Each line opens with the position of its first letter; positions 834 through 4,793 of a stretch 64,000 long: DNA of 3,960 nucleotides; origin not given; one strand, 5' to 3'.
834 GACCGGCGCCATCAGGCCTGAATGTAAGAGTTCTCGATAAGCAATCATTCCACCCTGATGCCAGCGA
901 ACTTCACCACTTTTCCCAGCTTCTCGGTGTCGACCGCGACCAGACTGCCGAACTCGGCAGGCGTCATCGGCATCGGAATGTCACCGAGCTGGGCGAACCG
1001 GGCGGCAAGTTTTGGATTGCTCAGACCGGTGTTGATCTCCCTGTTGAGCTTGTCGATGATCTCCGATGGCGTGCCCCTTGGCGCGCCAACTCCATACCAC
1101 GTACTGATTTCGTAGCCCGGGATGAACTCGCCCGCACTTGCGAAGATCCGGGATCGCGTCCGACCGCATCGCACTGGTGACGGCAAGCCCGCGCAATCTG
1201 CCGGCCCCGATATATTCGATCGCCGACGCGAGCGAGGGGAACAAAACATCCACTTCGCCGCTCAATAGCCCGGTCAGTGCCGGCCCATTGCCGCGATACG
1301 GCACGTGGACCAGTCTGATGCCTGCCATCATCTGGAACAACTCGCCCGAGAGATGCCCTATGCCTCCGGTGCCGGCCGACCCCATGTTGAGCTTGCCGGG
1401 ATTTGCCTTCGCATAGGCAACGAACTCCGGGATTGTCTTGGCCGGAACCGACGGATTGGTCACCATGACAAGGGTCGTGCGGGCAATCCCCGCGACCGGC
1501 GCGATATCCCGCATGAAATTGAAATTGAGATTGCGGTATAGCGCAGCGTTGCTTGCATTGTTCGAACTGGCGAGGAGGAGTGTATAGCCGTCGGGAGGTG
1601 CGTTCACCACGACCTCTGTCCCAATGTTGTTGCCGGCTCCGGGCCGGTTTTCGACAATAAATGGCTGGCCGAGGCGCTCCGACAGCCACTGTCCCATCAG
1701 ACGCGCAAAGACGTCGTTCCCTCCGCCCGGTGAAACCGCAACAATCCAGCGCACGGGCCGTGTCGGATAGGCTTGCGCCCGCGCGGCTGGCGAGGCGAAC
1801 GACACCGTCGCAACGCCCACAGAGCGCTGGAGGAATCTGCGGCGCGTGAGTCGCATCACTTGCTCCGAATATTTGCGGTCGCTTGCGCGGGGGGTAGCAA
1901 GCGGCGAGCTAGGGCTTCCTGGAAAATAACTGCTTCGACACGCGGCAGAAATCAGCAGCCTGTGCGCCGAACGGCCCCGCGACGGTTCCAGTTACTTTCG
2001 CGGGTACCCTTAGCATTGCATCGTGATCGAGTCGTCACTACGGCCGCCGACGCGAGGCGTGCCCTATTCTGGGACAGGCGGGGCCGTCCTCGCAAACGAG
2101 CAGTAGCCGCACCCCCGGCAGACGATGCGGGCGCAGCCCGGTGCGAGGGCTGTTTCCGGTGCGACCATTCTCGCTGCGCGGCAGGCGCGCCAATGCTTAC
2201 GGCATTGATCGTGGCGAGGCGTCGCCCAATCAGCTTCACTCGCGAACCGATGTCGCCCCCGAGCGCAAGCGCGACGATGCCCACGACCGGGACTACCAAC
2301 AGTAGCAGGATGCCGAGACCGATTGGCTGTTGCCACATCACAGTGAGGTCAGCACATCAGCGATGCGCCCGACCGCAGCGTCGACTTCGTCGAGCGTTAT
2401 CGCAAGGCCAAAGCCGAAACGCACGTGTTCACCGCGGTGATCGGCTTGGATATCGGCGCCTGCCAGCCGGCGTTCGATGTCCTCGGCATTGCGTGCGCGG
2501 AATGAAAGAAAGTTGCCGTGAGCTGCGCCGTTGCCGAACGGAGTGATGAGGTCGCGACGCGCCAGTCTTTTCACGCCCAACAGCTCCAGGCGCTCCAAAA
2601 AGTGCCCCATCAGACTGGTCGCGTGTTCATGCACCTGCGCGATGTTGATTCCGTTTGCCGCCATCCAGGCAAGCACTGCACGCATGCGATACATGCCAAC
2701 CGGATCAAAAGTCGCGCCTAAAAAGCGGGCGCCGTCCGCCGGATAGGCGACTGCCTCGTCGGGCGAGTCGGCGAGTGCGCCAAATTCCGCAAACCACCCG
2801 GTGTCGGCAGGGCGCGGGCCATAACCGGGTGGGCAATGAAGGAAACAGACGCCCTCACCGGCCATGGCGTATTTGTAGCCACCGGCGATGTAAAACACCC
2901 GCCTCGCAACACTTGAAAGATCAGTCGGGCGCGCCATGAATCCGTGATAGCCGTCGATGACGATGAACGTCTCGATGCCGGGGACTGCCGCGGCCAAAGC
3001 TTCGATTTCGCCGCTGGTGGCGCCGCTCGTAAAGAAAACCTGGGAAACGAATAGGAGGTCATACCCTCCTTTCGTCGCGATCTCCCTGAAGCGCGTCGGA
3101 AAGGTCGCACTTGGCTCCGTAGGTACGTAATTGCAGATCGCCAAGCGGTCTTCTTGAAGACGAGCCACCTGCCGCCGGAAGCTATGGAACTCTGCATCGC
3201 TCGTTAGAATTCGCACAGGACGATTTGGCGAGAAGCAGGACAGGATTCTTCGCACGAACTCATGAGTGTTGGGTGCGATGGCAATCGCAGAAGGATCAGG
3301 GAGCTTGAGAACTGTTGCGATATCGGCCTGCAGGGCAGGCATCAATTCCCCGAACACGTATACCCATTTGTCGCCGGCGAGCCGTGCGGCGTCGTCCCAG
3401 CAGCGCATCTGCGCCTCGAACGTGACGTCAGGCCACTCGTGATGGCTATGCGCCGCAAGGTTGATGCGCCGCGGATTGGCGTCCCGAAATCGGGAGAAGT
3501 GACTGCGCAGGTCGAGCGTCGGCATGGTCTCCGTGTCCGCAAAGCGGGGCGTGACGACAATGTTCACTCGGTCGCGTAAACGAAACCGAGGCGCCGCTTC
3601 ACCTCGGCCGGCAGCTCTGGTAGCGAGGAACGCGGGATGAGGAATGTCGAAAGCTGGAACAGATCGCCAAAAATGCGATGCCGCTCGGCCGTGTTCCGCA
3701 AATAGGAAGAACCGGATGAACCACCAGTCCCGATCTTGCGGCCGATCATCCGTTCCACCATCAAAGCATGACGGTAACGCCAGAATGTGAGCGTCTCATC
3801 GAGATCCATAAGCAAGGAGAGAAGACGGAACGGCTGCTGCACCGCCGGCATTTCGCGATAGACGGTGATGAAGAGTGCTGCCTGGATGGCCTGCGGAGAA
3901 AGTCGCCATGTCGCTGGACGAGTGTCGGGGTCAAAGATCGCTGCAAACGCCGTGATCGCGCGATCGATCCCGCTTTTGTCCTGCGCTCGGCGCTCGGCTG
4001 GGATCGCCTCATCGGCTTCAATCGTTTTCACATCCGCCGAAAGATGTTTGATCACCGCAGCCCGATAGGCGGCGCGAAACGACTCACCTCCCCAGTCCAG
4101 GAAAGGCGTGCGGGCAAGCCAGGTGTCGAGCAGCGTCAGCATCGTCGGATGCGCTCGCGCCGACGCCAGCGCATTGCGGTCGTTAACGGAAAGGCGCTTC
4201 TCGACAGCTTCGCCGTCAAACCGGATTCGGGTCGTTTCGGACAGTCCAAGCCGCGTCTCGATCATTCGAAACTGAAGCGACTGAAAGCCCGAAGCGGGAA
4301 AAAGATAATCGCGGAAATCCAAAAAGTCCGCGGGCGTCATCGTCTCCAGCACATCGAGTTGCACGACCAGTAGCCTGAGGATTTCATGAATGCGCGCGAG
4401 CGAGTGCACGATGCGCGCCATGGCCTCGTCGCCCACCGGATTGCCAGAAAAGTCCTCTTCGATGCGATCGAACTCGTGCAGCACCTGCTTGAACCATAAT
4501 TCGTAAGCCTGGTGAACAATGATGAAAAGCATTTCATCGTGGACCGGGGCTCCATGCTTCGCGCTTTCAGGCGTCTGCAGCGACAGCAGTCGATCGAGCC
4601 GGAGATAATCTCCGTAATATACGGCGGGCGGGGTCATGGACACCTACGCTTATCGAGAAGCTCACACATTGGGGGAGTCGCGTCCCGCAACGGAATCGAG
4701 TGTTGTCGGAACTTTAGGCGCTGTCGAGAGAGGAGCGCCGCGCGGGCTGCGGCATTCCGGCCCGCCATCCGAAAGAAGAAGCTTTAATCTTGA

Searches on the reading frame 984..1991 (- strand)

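Call 47: search_protein_families(library=pfam, proteins=[window:984-1991:-])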
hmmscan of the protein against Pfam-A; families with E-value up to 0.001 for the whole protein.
window:984-1991:- (336 aa): 1 family
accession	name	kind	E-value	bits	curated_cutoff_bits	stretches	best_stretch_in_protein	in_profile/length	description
PF03401.19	TctC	-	3e-55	188.1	27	1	96-285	2-191/274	Tripartite tricarboxylate transporter family receptor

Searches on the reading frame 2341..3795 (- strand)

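Call 15: search_protein_families(library=pfam, proteins=[window:2341-3795:-], max_evalue=0.001)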
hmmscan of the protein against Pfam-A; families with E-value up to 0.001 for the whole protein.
window:2341-3795:- (485 aa): 1 family
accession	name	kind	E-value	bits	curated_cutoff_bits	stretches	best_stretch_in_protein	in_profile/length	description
PF00266.25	Aminotran_5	-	2.5e-06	27.2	21.5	1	156-411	49-299/371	Aminotransferase class-V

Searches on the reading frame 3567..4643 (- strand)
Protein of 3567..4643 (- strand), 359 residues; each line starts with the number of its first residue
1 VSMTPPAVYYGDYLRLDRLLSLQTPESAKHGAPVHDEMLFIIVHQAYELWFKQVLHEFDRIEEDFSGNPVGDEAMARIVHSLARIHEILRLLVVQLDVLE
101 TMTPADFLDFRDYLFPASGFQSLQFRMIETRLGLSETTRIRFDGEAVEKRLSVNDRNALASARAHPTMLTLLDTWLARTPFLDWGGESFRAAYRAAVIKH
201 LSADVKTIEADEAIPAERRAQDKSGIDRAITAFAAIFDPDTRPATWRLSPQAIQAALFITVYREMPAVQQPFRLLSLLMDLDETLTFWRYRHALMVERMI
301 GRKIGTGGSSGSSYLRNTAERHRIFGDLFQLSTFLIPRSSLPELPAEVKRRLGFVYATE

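Call 15: search_protein_families(library=pfam, proteins=[window:3567-4643:-], max_evalue=0.001)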
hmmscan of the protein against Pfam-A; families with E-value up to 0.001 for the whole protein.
window:3567-4643:- (359 aa): 1 family
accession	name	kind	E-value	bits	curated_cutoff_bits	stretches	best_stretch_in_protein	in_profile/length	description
PF03301.18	Trp_dioxygenase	-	7.7e-96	321.9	34.9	1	8-335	15-346/346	Tryptophan 2,3-dioxygenase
